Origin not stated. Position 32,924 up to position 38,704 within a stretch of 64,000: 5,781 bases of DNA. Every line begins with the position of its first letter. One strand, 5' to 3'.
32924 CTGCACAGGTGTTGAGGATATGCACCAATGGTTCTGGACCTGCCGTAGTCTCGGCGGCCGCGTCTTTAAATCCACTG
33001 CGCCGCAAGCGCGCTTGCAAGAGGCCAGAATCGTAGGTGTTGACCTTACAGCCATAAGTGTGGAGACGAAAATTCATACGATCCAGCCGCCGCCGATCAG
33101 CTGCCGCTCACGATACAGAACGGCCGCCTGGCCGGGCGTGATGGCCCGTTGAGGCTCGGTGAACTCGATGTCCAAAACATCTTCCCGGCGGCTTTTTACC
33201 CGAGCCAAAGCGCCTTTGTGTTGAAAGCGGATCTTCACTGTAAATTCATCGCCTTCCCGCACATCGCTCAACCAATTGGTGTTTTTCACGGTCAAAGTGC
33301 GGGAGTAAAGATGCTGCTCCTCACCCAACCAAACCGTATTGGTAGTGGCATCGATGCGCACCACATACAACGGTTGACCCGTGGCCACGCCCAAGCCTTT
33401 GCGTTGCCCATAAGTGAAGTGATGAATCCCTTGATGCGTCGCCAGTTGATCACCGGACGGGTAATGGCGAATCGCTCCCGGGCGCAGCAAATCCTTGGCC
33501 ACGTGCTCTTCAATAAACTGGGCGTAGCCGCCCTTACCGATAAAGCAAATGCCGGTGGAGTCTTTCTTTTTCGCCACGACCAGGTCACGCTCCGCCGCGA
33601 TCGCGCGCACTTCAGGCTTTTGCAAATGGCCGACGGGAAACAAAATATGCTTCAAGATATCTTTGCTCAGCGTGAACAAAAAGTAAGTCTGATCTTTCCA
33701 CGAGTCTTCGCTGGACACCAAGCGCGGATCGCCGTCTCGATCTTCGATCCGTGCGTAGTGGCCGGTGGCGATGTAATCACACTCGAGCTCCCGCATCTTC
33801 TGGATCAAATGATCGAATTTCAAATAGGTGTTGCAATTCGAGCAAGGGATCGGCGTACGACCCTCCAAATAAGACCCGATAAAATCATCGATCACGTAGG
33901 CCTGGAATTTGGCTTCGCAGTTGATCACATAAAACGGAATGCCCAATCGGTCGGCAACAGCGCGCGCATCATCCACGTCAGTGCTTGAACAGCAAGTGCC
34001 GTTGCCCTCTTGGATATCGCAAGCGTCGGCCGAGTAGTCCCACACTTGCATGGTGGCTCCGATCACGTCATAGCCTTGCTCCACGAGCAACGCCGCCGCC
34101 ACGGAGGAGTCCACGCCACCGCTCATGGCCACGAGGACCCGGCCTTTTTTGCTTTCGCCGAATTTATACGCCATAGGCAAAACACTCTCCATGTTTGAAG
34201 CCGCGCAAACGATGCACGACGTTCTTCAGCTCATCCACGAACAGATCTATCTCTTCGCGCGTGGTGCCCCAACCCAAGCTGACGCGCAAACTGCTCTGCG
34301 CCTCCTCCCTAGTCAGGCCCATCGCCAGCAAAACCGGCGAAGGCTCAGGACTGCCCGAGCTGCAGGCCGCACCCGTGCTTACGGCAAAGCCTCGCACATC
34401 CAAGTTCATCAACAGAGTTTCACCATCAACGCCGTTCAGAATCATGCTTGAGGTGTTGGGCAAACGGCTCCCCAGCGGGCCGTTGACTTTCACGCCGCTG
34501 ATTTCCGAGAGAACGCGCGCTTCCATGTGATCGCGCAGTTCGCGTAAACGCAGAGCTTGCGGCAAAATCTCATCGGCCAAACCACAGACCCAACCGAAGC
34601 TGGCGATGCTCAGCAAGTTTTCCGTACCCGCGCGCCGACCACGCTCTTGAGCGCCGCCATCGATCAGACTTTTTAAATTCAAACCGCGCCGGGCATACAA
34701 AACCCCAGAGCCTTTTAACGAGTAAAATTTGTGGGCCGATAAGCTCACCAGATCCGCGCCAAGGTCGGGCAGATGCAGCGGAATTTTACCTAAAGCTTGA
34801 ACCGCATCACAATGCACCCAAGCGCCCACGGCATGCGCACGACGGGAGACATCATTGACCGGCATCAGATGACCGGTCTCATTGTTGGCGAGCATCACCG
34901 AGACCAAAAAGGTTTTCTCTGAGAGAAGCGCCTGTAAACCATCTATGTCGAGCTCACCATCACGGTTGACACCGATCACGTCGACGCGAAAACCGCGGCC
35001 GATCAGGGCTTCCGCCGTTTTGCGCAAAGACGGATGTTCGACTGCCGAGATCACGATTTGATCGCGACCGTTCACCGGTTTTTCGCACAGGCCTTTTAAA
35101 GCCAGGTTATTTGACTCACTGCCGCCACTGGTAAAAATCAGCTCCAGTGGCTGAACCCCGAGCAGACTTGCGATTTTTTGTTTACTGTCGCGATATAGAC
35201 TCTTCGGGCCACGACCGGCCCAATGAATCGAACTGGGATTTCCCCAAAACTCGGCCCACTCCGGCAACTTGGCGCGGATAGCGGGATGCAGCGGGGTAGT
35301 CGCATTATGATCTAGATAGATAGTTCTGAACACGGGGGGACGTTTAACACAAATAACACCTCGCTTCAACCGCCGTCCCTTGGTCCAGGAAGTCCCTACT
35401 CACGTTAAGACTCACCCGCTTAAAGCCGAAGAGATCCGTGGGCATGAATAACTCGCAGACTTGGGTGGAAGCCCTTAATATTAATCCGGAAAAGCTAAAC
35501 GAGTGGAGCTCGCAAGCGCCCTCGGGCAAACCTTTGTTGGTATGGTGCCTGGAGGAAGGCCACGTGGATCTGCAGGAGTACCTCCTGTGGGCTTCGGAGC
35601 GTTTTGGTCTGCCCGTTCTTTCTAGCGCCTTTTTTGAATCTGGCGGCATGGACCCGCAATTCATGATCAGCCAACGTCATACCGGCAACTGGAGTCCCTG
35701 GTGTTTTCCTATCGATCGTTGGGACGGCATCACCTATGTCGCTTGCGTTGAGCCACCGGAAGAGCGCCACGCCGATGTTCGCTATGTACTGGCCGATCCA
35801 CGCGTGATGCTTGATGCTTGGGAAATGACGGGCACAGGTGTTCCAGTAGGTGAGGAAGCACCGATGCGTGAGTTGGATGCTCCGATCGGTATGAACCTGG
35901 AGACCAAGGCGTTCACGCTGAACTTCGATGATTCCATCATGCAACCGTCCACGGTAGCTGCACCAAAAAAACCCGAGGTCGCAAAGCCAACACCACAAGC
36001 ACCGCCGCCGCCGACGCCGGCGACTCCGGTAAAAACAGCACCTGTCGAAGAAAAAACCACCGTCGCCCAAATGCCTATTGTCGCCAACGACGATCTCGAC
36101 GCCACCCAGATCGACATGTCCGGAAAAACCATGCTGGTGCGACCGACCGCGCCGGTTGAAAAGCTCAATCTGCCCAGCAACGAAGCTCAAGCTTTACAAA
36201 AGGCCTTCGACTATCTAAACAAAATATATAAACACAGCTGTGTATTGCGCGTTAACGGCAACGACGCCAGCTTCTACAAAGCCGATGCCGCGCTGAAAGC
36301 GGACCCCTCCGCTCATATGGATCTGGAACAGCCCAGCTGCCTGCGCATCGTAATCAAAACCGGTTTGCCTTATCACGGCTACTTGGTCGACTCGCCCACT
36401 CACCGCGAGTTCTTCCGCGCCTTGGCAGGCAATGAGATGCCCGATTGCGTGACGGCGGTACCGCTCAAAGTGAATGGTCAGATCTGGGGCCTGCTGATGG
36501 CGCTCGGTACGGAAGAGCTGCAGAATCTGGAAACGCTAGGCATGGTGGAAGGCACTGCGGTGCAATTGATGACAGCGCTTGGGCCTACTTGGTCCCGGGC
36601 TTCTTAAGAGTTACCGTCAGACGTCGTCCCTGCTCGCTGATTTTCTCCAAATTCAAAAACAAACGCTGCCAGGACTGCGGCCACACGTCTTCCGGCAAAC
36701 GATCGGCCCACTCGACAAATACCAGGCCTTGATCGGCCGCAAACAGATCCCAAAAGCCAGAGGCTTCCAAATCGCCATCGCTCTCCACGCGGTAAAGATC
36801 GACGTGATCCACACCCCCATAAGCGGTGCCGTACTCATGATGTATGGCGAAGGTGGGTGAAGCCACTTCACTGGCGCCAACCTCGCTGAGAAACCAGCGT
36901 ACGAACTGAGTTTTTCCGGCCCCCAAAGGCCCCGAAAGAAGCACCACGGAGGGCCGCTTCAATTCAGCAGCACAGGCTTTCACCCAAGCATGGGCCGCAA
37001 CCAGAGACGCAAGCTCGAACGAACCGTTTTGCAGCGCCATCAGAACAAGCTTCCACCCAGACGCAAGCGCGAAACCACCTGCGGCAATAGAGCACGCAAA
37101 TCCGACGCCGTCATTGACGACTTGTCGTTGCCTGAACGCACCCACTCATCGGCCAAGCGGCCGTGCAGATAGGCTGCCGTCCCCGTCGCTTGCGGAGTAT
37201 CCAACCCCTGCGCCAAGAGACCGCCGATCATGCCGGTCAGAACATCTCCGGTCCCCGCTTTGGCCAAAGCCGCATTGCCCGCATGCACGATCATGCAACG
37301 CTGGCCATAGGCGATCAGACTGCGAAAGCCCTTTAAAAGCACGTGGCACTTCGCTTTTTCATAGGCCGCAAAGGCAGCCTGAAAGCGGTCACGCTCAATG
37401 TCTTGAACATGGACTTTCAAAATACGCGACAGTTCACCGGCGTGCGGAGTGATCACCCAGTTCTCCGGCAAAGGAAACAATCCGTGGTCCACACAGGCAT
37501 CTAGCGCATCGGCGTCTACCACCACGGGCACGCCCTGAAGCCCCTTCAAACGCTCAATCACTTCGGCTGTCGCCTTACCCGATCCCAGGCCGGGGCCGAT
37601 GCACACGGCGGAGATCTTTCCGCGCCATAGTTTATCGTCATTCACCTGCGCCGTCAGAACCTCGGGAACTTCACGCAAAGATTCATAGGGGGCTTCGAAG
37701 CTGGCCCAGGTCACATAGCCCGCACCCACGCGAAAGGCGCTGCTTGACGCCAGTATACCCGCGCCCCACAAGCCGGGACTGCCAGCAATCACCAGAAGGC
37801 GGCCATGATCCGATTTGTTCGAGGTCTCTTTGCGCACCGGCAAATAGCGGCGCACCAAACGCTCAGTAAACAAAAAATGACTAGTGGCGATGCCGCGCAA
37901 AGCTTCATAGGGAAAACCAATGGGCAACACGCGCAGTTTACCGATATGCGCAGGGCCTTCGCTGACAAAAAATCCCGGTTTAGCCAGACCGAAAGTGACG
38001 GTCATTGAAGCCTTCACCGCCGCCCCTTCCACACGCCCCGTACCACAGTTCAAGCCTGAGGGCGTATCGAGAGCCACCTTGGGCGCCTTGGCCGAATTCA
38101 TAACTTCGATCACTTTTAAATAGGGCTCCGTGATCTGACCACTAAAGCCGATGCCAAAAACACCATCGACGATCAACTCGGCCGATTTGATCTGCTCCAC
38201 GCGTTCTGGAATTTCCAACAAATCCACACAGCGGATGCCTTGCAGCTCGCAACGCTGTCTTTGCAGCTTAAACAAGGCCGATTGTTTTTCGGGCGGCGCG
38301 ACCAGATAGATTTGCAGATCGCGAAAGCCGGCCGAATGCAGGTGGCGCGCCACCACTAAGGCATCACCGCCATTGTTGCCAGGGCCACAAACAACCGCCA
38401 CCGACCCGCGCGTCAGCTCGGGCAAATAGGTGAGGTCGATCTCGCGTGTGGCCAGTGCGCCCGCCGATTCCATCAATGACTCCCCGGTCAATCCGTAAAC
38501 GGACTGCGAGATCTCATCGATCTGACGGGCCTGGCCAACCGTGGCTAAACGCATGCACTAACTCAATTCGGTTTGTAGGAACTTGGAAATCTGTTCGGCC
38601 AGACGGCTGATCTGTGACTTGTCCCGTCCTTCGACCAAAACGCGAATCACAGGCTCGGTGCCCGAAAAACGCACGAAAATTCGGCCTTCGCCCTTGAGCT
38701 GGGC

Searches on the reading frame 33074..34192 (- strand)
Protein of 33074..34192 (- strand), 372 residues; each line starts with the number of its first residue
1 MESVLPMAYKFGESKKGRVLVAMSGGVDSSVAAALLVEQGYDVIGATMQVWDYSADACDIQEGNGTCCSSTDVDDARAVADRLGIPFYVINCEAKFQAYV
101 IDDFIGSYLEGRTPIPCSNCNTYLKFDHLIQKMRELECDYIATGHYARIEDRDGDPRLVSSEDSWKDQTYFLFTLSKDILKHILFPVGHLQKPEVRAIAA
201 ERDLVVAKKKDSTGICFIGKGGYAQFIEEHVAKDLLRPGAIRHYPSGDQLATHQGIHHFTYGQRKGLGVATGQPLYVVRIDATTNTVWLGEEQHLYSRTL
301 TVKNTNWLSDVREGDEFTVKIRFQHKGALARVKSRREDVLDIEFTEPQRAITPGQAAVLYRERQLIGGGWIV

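Call 53: search_protein_families(library=pfam, proteins=[window:33074-34192:-], max_evalue=0.00001)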
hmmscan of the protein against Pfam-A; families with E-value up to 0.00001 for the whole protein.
window:33074-34192:- (372 aa): 3 families
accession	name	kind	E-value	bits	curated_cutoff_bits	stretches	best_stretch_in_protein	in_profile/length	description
PF03054.22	tRNA_Me_trans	-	1.7e-75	253.6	20.6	1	18-220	2-202/202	tRNA methyl transferase HUP domain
PF20258.4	tRNA_Me_trans_C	-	1.2e-18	67.6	20.6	1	297-371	1-77/77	Aminomethyltransferase beta-barrel domain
PF20259.3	tRNA_Me_trans_M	-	2.4e-17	62.6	27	1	225-290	2-65/66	tRNA methyl transferase PRC-barrel domain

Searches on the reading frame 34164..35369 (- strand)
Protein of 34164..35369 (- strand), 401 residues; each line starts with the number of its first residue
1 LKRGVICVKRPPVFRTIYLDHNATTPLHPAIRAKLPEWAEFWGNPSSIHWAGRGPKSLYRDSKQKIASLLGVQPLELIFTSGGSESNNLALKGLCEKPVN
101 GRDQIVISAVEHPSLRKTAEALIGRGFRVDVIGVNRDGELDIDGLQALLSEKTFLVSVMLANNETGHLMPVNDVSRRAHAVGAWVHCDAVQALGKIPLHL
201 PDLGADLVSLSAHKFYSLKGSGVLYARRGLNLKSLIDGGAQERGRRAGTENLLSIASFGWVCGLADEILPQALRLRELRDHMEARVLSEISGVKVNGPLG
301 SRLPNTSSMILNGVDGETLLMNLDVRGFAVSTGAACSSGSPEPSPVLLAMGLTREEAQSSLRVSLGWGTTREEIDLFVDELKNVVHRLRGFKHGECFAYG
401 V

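Call 53: search_protein_families(library=pfam, proteins=[window:34164-35369:-], max_evalue=0.00001)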
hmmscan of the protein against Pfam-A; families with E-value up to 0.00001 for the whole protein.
window:34164-35369:- (401 aa): 1 family
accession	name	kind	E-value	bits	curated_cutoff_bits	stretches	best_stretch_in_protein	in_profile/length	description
PF00266.25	Aminotran_5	-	2.3e-63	214.9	21.5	1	17-377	1-371/371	Aminotransferase class-V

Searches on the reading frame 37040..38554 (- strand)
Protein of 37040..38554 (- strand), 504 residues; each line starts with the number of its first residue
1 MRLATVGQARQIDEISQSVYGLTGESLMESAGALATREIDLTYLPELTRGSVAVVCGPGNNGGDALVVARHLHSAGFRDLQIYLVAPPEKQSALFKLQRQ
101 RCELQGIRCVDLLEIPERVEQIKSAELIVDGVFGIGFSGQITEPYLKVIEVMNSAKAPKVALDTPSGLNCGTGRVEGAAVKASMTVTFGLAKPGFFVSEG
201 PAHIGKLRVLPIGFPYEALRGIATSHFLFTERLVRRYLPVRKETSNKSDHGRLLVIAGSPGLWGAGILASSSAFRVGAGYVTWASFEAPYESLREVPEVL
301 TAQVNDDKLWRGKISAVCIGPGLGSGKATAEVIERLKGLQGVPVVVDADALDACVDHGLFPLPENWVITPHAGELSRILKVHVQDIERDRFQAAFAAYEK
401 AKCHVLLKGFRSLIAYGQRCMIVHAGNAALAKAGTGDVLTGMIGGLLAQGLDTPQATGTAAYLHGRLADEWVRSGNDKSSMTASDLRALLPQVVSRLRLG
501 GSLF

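Call 53: search_protein_families(library=pfam, proteins=[window:37040-38554:-], max_evalue=0.00001)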
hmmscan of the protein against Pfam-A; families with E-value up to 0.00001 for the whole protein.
window:37040-38554:- (504 aa): 2 families
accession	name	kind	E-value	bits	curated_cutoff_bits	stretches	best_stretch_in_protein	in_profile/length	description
PF01256.23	Carb_kinase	-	9.8e-47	159.9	27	1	253-487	1-237/242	NAD(P)H-hydrate dehydratase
PF03853.21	YjeF_N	-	2e-43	148.7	24.9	1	25-194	2-169/169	YjeF-related protein N-terminus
